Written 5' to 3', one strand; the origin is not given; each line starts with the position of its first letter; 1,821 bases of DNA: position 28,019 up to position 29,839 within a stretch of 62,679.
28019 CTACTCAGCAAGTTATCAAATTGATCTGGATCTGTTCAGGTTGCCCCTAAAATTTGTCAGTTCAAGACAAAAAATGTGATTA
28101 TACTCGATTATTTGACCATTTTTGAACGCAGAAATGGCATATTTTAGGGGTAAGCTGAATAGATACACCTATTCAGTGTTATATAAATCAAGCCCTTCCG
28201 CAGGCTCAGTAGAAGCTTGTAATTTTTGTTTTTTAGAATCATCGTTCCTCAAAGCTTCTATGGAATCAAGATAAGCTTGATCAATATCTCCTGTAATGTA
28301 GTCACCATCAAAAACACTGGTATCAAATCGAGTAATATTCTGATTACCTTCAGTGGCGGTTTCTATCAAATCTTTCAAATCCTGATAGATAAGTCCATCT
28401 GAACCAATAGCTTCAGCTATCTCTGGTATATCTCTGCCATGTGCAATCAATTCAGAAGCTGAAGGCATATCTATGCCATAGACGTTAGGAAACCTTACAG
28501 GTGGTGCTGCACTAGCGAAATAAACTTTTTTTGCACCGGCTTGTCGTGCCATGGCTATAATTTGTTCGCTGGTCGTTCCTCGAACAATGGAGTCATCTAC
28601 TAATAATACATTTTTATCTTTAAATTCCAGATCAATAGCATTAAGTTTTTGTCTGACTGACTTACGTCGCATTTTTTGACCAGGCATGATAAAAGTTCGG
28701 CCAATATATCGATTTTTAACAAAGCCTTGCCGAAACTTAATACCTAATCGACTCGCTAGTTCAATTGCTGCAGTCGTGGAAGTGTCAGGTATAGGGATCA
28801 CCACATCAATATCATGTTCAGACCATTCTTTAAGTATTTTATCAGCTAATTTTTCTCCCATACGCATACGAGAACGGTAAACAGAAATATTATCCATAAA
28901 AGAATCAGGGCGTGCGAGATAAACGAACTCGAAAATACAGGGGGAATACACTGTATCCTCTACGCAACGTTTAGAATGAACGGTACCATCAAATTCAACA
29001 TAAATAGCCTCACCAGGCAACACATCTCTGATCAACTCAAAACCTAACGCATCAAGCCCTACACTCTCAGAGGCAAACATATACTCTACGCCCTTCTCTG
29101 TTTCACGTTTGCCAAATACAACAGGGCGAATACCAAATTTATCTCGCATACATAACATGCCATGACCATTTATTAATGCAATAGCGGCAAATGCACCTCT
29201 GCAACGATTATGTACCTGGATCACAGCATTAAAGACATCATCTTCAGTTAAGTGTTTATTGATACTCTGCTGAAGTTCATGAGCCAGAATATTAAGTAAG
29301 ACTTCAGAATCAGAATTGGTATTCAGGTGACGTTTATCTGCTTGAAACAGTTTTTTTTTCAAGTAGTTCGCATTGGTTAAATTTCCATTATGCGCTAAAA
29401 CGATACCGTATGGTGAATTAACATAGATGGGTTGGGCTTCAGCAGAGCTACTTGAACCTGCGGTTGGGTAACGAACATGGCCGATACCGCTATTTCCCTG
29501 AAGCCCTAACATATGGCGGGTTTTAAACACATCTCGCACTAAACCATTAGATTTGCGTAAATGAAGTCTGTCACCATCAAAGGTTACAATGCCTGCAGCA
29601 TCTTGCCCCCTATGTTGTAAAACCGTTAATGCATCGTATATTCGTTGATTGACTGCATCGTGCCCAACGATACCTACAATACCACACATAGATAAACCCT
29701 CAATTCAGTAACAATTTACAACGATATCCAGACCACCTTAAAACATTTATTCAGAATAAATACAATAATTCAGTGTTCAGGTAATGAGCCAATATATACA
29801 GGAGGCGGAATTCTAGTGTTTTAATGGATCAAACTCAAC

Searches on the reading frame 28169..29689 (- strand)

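Call 13: search_protein_families(library=ncbifam, proteins=[window:28169-29689:-], max_evalue=1e-10)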
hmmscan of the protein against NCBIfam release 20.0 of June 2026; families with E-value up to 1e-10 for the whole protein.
window:28169-29689:- (506 aa): 4 families
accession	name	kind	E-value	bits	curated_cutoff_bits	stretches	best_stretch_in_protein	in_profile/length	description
TIGR01134.1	purF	equivalog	2.4e-152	508.3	350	1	2-464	1-431/432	amidophosphoribosyltransferase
NF001484.0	PRK00331.1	subfamily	7.4e-30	103.9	381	1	1-197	1-187/601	isomerizing glutamine--fructose-6-phosphate transaminase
TIGR01135.1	glmS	equivalog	1.9e-26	92.7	418.05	1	2-182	1-174/607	glutamine--fructose-6-phosphate transaminase (isomerizing)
TIGR01536.1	asn_synth_AEB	equivalog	7.1e-18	64.9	267.1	1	2-228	1-180/517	asparagine synthase (glutamine-hydrolyzing)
